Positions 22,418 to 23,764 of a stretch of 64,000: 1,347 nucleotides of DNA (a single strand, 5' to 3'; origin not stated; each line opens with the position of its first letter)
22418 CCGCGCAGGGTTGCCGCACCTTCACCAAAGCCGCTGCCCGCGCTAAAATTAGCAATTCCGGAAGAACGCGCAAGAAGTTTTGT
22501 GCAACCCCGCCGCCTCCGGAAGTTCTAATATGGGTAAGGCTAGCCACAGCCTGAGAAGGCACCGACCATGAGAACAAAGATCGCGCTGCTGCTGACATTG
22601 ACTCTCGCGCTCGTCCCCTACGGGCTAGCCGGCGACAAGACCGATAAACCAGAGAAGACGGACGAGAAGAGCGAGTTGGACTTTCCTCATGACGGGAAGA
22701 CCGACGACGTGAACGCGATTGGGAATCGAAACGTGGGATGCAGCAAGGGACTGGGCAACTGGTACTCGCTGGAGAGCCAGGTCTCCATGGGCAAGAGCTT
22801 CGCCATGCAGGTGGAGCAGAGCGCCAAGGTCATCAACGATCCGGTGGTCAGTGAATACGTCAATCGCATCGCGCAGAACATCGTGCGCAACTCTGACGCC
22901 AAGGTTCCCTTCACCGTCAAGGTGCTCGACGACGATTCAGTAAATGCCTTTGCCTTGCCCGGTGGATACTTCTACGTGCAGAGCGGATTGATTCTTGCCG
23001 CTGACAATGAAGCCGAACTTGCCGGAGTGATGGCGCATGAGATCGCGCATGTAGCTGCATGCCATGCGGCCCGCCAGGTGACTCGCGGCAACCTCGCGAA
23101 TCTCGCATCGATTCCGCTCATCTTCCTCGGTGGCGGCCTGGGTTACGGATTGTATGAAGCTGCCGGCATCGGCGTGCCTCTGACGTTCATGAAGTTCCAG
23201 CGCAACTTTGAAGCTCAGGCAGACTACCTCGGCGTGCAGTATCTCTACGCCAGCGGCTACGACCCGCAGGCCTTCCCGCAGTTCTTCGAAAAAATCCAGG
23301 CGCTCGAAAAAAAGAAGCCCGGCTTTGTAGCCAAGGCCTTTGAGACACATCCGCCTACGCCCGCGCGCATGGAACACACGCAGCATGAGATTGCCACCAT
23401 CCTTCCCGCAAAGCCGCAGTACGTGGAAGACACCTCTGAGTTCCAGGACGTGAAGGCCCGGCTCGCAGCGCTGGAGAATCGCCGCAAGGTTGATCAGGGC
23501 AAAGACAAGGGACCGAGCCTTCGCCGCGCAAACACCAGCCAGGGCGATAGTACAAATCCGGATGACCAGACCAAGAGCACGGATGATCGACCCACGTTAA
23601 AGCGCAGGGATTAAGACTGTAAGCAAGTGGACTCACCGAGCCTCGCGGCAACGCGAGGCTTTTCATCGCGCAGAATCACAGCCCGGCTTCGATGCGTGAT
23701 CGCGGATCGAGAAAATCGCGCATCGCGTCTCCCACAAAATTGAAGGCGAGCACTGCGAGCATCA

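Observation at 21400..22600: Abrupt strand-composition (GC-skew polarity) and GC3 switch at the zapB|M48 divergent spacer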

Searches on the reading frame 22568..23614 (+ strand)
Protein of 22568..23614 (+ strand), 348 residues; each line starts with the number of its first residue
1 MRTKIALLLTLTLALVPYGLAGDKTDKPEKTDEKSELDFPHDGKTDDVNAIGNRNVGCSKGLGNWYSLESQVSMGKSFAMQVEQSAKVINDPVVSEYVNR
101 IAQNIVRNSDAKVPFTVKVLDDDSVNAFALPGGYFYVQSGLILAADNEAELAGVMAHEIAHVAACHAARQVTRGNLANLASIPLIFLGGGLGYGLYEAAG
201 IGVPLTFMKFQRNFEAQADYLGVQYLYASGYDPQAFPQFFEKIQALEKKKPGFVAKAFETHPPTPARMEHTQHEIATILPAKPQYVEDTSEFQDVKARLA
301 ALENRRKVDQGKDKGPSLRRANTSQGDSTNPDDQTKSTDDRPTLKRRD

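Call 9: find_encoding_contigs(protein=window:22568-23614:+, flank=10000, max_places=10)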
Protein window:22568-23614:+ (348 aa): 4 contigs read that carry it; 4 places shown.
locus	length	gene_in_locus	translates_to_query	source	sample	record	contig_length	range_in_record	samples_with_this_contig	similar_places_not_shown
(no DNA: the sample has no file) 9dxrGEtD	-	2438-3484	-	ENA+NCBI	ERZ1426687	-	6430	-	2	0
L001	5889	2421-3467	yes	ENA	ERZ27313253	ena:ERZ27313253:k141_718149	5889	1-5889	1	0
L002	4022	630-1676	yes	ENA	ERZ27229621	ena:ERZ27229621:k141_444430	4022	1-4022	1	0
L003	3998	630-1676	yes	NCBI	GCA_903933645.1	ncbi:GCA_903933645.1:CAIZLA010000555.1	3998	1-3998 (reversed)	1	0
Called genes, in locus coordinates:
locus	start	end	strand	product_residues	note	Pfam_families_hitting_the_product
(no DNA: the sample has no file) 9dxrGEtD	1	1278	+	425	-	?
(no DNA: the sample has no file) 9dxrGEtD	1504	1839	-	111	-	PF05164:ZapA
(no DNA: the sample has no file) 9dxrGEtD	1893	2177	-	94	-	-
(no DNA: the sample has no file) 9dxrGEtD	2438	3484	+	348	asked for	PF01435:Peptidase_M48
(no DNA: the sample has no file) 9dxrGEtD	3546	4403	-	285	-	PF12911:OppC_N, PF00528:BPD_transp_1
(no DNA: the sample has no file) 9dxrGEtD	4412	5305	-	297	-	PF19300:BPD_transp_1_N, PF00528:BPD_transp_1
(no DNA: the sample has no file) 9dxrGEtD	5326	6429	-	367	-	?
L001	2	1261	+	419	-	?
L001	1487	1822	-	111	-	PF05164:ZapA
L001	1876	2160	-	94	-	-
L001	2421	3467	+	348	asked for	PF01435:Peptidase_M48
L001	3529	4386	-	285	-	PF12911:OppC_N, PF00528:BPD_transp_1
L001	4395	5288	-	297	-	PF19300:BPD_transp_1_N, PF00528:BPD_transp_1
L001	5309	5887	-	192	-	?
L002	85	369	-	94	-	-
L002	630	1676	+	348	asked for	PF01435:Peptidase_M48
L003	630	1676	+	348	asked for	PF01435:Peptidase_M48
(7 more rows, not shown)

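Call 12: search_protein_families(library=ncbifam, proteins=[window:22568-23614:+])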
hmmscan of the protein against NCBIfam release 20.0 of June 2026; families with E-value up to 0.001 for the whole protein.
window:22568-23614:+ (348 aa): 7 families
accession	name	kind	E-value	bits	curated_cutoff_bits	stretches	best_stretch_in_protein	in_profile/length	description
NF052400.1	M48_BAM_BepA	equivalog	2.1e-45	155.4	570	1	67-311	42-290/483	beta-barrel assembly-enhancing protease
NF052399.1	M48_lipo_LoiP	exception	4e-16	59.2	365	1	92-276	62-245/247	metalloprotease LoiP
NF003425.0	PRK04897.1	equivalog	2.4e-05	23.7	355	1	111-163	93-149/298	zinc metalloprotease HtpX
NF002826.0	PRK03001.1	equivalog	3.8e-05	23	369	1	95-164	67-138/285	zinc metalloprotease HtpX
NF002363.0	PRK01345.1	equivalog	7.6e-05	21.9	422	1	95-164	66-137/318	zinc metalloprotease HtpX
NF003965.0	PRK05457.1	equivalog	0.0003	20.3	245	0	74-164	54-147/285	protease HtpX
NF002669.0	PRK02391.1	equivalog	0.00098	18.4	341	0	92-164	77-147/298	zinc metalloprotease HtpX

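Call 13: find_homologous_proteins(query=window:22568-23614:+, max_evalue=1e-30)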
Query window:22568-23614:+ (348 aa): 8000 proteins with E <= 1e-30 among 8000 candidates; the best 120 are listed.
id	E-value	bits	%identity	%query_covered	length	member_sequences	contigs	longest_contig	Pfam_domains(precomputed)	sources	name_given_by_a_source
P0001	1.6e-210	716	92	95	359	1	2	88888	PF01435.25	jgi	jgi:predicted Zn-dependent protease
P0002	7.5e-210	714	91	100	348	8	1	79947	PF01435.25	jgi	jgi:beta-barrel assembly-enhancing protease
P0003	1.5e-209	713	90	100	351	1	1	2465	PF01435.25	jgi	jgi:predicted Zn-dependent protease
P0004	5.6e-206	701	89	100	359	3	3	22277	PF01435.25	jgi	jgi:predicted Zn-dependent protease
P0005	1.3e-204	697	84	100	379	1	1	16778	PF01435.25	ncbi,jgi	jgi:predicted Zn-dependent protease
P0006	2.8e-204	696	95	90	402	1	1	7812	PF01435.25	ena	-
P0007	4.3e-204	695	95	91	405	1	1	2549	PF01435.25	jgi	jgi:predicted Zn-dependent protease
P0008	4.8e-204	695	94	91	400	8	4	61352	PF01435.25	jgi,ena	jgi:predicted Zn-dependent protease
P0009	7.2e-204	694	94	90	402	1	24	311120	PF01435.25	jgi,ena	jgi:predicted Zn-dependent protease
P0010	7.6e-204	694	87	100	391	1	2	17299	PF01435.25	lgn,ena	-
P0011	7.7e-202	688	86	100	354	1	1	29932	PF01435.25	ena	-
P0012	1.5e-201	687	86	100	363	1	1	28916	PF01435.25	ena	-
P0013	1.6e-201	687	91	94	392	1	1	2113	PF01435.25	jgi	jgi:predicted Zn-dependent protease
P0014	4.4e-200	682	85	100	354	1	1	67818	PF01435.25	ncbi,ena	-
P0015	6.0e-200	681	92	90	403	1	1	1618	PF01435.25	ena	-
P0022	3.4e-199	679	93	90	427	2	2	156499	PF01435.25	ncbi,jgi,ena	jgi:hypothetical protein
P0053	3.4e-192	656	75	100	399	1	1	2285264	PF01435.25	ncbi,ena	-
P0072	1.1e-187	641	78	100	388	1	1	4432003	PF01435.25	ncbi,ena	-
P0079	1.7e-185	634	83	95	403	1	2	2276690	PF01435.25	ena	-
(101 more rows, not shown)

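Call 14: find_encoding_contigs(protein=P0072, flank=10000, max_places=3)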
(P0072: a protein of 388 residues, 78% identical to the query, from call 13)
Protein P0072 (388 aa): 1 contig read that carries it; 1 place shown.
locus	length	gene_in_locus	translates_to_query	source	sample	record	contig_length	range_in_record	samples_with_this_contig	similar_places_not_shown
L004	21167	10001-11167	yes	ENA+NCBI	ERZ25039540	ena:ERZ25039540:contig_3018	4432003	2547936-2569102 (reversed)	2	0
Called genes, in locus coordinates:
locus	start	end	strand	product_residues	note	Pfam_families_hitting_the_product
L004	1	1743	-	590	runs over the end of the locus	PF19291:TREH_N, PF00723:Glyco_hydro_15, PF07721:TPR_4 (faint)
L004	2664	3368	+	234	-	PF04366:Ysc84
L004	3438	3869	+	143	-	PF00072:Response_reg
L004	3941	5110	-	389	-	PF10282:Lactonase (faint)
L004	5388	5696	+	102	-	-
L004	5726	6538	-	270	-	PF00535:Glycos_transf_2, PF13641:Glyco_tranf_2_3 (weak)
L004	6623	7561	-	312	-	PF00072:Response_reg, PF13487:HD_5, PF01966:HD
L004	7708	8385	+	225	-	-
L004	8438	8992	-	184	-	-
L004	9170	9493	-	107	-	PF05164:ZapA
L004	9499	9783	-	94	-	-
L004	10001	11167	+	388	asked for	PF01435:Peptidase_M48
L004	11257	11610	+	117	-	-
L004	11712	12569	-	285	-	PF12911:OppC_N, PF00528:BPD_transp_1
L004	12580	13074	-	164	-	-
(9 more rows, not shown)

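Call 15: find_encoding_contigs(protein=P0053, flank=10000, max_places=3)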
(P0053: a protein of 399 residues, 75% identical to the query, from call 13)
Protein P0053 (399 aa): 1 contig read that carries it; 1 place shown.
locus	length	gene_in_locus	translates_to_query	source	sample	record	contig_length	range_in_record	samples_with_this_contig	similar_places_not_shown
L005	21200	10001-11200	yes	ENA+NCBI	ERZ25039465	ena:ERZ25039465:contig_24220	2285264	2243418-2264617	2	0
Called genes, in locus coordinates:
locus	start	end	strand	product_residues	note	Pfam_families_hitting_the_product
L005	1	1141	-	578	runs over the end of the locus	PF02310:B12-binding, PF04055:Radical_SAM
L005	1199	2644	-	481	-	PF00270:DEAD, PF00271:Helicase_C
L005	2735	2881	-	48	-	PF18919:DUF5670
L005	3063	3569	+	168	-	-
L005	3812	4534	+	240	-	PF04366:Ysc84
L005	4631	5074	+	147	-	PF00072:Response_reg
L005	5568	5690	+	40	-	-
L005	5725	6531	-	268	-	PF00535:Glycos_transf_2, PF13641:Glyco_tranf_2_3 (weak)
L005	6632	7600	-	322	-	PF00072:Response_reg, PF13487:HD_5, PF01966:HD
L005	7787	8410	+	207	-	-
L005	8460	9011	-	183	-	-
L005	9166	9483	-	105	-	PF05164:ZapA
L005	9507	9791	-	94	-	-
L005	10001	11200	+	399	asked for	PF01435:Peptidase_M48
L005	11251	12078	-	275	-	PF12911:OppC_N, PF00528:BPD_transp_1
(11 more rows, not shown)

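Call 16: find_encoding_contigs(protein=P0079, flank=10000, max_places=3)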
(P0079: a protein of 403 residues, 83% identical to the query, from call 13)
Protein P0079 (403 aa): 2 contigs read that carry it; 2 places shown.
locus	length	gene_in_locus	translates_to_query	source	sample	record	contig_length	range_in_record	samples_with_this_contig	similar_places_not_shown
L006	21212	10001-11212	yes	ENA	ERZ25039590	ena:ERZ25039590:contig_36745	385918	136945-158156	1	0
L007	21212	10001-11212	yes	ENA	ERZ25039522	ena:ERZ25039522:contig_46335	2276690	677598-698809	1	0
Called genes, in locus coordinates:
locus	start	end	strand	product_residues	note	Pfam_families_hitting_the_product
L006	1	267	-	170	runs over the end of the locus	PF00903:Glyoxalase, PF13669:Glyoxalase_4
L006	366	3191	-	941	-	PF16640:Big_3_5 (weak), PF18676:MBG_2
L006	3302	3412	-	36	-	-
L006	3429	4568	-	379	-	PF09286:Pro-kuma_activ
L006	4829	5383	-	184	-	PF00027:cNMP_binding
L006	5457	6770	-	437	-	PF00324:AA_permease, PF13520:AA_permease_2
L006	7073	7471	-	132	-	-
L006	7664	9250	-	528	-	-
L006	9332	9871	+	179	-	-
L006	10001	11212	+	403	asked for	PF01435:Peptidase_M48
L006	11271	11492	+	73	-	-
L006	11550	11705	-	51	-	PF11752:DUF3309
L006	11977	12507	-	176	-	PF05638:T6SS_HCP (weak)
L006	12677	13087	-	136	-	PF07843:DUF1634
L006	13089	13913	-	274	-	PF01925:TauE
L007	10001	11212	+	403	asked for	PF01435:Peptidase_M48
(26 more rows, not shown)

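Call 19: find_related_loci(query=window:22568-23614:+, collection=metagenome_contigs, flank=10000)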
Query window:22568-23614:+ (348 aa) in metagenome_contigs; peptide patterns used: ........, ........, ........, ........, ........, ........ (x = any residue, [..] = any of these).
600 stretches matched a pattern (row limit reached: there are more); 563 encode a relative of the query (tblastn E <= 1e-3); the best 80 are kept; 80 distinct loci.
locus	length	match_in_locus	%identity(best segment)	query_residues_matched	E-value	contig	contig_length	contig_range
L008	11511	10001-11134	81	1-348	0e+0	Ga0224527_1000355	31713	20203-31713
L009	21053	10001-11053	87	1-348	0e+0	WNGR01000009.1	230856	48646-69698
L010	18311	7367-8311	92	34-348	0e+0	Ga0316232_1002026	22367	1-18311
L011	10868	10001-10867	88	23-311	5e-179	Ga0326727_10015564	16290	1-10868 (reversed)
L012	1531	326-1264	72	33-347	2e-166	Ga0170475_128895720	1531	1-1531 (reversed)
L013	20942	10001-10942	68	34-347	6e-149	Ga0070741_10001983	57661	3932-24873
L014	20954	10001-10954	68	25-348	5e-148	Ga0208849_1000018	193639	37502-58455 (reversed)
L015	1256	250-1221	66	34-347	9e-163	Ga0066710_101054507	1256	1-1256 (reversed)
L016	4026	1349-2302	68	28-348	1e-151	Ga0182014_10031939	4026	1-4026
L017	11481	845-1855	63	9-348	4e-147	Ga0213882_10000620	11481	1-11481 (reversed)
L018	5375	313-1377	61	6-348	1e-147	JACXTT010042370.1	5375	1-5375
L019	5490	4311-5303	63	1-346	4e-146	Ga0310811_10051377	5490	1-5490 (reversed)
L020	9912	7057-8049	63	1-346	6e-145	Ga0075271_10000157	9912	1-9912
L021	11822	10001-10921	69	41-348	4e-145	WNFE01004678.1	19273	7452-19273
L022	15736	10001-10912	70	41-348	6e-145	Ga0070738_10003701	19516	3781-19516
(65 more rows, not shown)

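Call 37: find_encoding_contigs(protein=P0009, flank=10000, max_places=4)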
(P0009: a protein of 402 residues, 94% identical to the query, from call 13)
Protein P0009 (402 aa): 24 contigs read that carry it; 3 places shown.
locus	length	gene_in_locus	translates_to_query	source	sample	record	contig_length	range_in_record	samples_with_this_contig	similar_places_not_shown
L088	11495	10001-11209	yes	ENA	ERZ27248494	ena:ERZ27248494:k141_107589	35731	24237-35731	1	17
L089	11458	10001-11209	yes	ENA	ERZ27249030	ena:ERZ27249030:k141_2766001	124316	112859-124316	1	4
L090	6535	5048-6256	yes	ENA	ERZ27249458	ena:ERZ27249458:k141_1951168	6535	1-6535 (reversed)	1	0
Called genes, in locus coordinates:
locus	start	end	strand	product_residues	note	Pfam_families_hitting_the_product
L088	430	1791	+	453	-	PF00072:Response_reg, PF00158:Sigma54_activat, PF14532:Sigma54_activ_2, PF25601:AAA_lid_14, PF02954:HTH_8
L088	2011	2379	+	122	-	-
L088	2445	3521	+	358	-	PF00989:PAS (faint), PF08448:PAS_4 (faint)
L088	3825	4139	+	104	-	-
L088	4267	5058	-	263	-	PF00535:Glycos_transf_2, PF13641:Glyco_tranf_2_3 (weak), PF10111:Glyco_tranf_2_2 (weak)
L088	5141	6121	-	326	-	PF00072:Response_reg, PF13487:HD_5, PF01966:HD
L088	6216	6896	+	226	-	-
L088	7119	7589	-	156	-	-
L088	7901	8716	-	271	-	PF00072:Response_reg, PF14361:RsbRD_N (faint)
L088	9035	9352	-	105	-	PF05164:ZapA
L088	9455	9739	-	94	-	PF13870:CCDC113_CCDC96_CC (faint)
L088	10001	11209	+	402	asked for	PF01435:Peptidase_M48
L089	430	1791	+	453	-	PF00072:Response_reg, PF00158:Sigma54_activat, PF14532:Sigma54_activ_2, PF25601:AAA_lid_14, PF02954:HTH_8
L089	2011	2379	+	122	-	-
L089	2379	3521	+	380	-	PF00989:PAS (faint), PF08448:PAS_4 (faint)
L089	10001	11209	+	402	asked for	PF01435:Peptidase_M48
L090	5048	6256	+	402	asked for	PF01435:Peptidase_M48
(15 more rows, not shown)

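Call 38: find_encoding_contigs(protein=P0022, flank=10000, max_places=3)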
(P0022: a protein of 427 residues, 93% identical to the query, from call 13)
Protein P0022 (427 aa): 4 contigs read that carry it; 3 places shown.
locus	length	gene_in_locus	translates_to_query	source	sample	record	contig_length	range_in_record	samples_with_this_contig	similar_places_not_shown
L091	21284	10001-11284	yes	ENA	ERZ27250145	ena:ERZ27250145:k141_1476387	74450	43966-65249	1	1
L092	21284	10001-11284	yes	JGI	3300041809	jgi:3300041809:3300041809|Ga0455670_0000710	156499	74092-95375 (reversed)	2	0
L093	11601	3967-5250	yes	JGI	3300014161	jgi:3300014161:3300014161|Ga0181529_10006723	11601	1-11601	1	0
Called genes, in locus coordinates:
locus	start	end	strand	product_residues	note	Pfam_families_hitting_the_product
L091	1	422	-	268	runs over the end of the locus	PF00535:Glycos_transf_2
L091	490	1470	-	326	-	PF00072:Response_reg, PF13487:HD_5, PF01966:HD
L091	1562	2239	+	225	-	-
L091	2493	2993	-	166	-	-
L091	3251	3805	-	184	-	-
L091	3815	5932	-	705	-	PF10282:Lactonase (faint), PF18887:MBG_3, PF18676:MBG_2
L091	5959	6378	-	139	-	-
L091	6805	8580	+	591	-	PF00672:HAMP, PF00015:MCPsignal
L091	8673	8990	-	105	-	PF05164:ZapA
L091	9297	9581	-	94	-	-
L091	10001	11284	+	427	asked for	PF01435:Peptidase_M48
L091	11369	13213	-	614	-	PF07715:Plug, PF00593:TonB_dep_Rec_b-barrel, PF14905:OMP_b-brl_3 (weak)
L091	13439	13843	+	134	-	PF12802:MarR_2 (weak), PF01047:MarR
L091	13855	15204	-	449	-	PF00072:Response_reg, PF00158:Sigma54_activat, PF14532:Sigma54_activ_2, PF07728:AAA_5 (weak), PF25601:AAA_lid_14, PF02954:HTH_8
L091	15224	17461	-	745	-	PF08448:PAS_4 (faint), PF00672:HAMP, PF00989:PAS (weak), PF13188:PAS_8 (weak), PF00512:HisKA (weak), PF02518:HATPase_c, PF14501:HATPase_c_5 (weak)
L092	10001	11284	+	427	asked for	PF01435:Peptidase_M48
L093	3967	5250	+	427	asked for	PF01435:Peptidase_M48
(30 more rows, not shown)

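Call 39: find_encoding_contigs(protein=P0001, flank=10000, max_places=3)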
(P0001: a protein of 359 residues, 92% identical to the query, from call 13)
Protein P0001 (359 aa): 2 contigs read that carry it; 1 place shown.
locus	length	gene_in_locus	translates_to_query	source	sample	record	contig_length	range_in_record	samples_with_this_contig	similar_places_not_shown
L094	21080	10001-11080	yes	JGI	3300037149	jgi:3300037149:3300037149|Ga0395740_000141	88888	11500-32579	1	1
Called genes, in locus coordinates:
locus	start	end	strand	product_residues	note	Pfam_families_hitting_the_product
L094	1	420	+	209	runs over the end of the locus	PF00551:Formyl_trans_N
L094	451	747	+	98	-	PF12732:YtxH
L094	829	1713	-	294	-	PF03544:TonB_C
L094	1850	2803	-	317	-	PF00781:DAGK_cat, PF19279:YegS_C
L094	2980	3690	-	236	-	PF02586:SRAP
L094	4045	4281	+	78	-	-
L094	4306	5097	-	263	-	PF00535:Glycos_transf_2, PF13641:Glyco_tranf_2_3 (weak)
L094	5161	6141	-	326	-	PF00072:Response_reg, PF13487:HD_5, PF01966:HD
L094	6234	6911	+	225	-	-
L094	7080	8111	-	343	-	-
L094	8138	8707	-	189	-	-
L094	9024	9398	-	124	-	PF05164:ZapA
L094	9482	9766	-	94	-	-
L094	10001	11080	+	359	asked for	PF01435:Peptidase_M48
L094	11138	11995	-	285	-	PF12911:OppC_N, PF00528:BPD_transp_1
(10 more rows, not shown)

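Call 40: find_encoding_contigs(protein=P0002, flank=10000, max_places=3)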
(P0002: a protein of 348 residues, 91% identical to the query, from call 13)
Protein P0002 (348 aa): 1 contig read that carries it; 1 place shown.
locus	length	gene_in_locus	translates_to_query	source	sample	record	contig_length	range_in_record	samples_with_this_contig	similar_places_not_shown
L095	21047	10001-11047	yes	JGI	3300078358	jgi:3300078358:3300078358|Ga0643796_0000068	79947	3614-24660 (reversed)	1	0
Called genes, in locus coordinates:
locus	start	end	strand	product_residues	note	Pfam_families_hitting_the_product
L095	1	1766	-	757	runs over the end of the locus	PF09371:Tex_N, PF22706:Tex_central_region, PF16921:Tex_YqgF, PF14635:HHH_7, PF12836:HHH_3, PF17674:HHH_9, PF00575:S1, PF23459:S1_RRP5, +2 more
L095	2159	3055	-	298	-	-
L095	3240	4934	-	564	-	PF00501:AMP-binding, PF13193:AMP-binding_C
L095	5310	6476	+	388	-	PF00070:Pyr_redox (faint), PF00890:FAD_binding_2, PF01266:DAO (weak), PF03486:HI0933_like, PF07992:Pyr_redox_2 (faint), PF12831:FAD_oxidored, PF13450:NAD_binding_8 (weak), PF22780:HI0933_like_1st, +1 more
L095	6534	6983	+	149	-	PF01741:MscL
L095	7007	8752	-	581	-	PF00072:Response_reg, PF00989:PAS, PF08448:PAS_4, PF13188:PAS_8 (weak), PF08447:PAS_3, PF13426:PAS_9, PF00512:HisKA (weak), PF02518:HATPase_c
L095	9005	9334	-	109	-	PF05164:ZapA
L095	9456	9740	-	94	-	-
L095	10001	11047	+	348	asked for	PF01435:Peptidase_M48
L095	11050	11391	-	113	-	-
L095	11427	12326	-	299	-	PF04028:DUF374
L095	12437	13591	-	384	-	PF16491:Peptidase_M48_N, PF01435:Peptidase_M48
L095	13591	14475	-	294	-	-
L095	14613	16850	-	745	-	PF00912:Transgly, PF17092:PCB_OB (weak), PF00575:S1 (weak), PF00905:Transpeptidase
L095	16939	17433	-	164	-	PF03652:RuvX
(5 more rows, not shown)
